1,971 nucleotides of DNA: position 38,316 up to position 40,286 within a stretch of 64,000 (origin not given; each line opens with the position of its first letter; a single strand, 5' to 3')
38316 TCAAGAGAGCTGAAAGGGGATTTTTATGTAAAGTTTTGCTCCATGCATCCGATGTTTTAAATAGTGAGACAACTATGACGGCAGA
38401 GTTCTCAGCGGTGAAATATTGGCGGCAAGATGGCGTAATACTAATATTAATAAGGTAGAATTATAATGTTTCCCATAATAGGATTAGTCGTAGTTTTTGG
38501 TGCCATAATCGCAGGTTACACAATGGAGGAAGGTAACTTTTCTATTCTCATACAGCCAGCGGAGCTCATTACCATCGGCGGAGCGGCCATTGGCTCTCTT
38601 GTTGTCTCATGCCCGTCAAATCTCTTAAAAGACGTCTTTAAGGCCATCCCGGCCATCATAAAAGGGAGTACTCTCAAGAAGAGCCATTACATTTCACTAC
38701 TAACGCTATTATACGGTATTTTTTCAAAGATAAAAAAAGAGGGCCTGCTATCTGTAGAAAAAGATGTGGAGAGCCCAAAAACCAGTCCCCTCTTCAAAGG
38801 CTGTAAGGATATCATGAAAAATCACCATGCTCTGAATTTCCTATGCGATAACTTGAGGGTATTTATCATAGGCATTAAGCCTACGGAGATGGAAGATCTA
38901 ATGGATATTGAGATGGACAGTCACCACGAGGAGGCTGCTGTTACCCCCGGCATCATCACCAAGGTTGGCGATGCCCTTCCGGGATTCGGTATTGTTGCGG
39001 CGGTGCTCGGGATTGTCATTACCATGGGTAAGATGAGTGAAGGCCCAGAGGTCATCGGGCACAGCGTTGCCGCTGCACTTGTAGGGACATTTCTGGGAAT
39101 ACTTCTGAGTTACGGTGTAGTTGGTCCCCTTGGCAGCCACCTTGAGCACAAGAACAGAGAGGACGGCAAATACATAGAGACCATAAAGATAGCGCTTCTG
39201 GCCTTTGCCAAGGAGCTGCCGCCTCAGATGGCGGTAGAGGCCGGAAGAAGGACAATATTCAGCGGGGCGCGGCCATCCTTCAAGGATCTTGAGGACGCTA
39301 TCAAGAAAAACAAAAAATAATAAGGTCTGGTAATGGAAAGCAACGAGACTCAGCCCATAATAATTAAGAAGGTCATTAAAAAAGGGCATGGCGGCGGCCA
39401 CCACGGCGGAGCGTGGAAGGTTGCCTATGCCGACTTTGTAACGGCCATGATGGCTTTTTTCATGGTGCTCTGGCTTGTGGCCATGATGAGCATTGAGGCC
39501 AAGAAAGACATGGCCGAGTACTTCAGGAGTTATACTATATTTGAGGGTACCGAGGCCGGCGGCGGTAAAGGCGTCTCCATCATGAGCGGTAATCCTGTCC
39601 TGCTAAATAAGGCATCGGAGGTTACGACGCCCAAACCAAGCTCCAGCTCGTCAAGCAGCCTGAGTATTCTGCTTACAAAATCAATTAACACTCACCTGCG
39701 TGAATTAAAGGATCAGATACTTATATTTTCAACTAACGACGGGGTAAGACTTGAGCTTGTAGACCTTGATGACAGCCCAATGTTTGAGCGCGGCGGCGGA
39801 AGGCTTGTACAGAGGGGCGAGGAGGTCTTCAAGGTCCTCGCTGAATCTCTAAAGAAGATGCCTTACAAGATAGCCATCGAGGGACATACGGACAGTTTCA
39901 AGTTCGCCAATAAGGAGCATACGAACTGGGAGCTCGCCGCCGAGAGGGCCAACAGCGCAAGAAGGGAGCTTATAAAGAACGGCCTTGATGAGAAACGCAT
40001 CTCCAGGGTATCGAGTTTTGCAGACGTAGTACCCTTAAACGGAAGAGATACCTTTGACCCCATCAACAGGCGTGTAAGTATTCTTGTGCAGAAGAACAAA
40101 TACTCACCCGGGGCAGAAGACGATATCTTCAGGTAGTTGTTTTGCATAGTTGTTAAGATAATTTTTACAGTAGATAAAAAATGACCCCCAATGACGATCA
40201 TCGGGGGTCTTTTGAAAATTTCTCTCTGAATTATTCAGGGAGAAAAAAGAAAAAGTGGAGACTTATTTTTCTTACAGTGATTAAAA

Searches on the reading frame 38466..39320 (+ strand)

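Call 3: search_protein_families(library=pfam, proteins=[window:38466-39320:+], max_evalue=0.01)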
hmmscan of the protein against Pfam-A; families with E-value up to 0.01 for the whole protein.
window:38466-39320:+ (284 aa): 2 families
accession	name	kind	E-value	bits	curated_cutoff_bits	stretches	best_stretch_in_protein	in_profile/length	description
PF20560.3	MotA_N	-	5.7e-27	94.2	27.3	1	4-93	1-91/91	Motility protein A N-terminal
PF01618.21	MotA_ExbB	-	7.7e-11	42.3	22.9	1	126-232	10-120/127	MotA/TolQ/ExbB proton channel family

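Call 4: search_protein_families(library=ncbifam, proteins=[window:38466-39320:+], max_evalue=0.01)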
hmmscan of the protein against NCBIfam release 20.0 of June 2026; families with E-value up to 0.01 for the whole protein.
window:38466-39320:+ (284 aa): 7 families
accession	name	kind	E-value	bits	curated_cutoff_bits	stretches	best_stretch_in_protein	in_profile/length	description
TIGR03818.1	MotA1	equivalog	8.3e-104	346.7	303.8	1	1-280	1-281/282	flagellar motor stator protein MotA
NF005997.1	PRK08124.1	equivalog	1.7e-27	96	340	1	2-246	4-228/259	flagellar motor stator protein MotA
NF006583.0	PRK09109.1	equivalog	9.5e-23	80.6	237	1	4-254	6-235/246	flagellar motor protein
NF006284.1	PRK08456.1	equivalog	1.2e-18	67.2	380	1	4-250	6-231/252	flagellar motor stator protein MotA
NF005383.1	PRK06926.1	equivalog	4.1e-16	58.8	394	1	4-232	13-218/271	flagellar motor protein MotP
NF006527.0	PRK08990.1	equivalog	1e-10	41.4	341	1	4-250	6-228/254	flagellar motor protein PomA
NF005237.0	PRK06743.1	equivalog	5.2e-10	39.1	373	1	4-225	27-226/277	flagellar motor protein MotP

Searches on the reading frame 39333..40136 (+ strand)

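Call 3: search_protein_families(library=pfam, proteins=[window:39333-40136:+], max_evalue=0.01)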
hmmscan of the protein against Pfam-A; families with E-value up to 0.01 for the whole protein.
window:39333-40136:+ (267 aa): 2 families
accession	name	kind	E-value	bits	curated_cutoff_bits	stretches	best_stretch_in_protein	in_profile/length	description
PF13677.11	MotB_plug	-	2.6e-18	65.8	24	1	13-66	3-56/58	Membrane MotB of proton-channel complex MotA/MotB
PF00691.25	OmpA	-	3.8e-14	53.2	27.2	1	150-240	1-90/98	OmpA family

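Call 4: search_protein_families(library=ncbifam, proteins=[window:39333-40136:+], max_evalue=0.01)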
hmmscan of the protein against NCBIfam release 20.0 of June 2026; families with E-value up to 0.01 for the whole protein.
window:39333-40136:+ (267 aa): 31 families (the best 25 are shown)
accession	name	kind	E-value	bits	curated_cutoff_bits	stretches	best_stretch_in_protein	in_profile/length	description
NF006548.1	PRK09041.1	equivalog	5.1e-68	229.3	277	1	1-256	1-277/287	flagellar motor protein MotB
NF004651.0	PRK05996.1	equivalog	3e-49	168.7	342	2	94-256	261-423/424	MotB family protein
NF005273.1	PRK06778.1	equivalog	4.2e-39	134.7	383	1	9-254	5-269/297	putative lateral flagellar export/assembly protein LafU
NF006541.1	PRK09038.1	equivalog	7e-28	97.9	283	1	26-255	14-251/253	flagellar motor protein MotD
NF006508.0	PRK08944.1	subfamily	2.8e-22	79.3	259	2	145-258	177-293/304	MotB family protein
NF005195.1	PRK06667.1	equivalog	4.3e-18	66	300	1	25-256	12-239/241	flagellar motor protein MotB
NF005382.1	PRK06925.1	equivalog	6.5e-18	65.8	264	1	30-253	2-224/225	flagellar motor protein MotS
NF006285.1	PRK08457.1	equivalog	1.7e-17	64.1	250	1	25-258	13-236/253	flagellar motor protein MotB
NF005831.1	PRK07734.1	equivalog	1.7e-14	54.3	301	1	16-252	6-248/250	flagellar motor protein MotB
TIGR03350.1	type_VI_ompA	equivalog_domain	4.6e-13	49.3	139.8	1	132-252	15-137/137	type VI secretion system protein TssL, long form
NF005236.0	PRK06742.1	equivalog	2.7e-10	40.1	312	1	127-252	98-223/225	flagellar motor protein MotS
NF006543.0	PRK09039.1-2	equivalog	8.4e-10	39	305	1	150-250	235-345/350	peptidoglycan -binding protein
NF053611.1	YiaD_Gzip_OmpA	equivalog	8.9e-10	38.6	175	1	130-251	88-205/206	YiaD family glycine zipper/OmpA-like lipoprotein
NF005444.0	PRK07033.1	equivalog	8.6e-09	34.9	520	1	114-253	282-422/438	DotU family type VI secretion system protein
NF053613.1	OMP_toxin_LptF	equivalog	5.9e-08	32.7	400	1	119-253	117-246/256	lipotoxin F family OmpA-related lipoprotein LptF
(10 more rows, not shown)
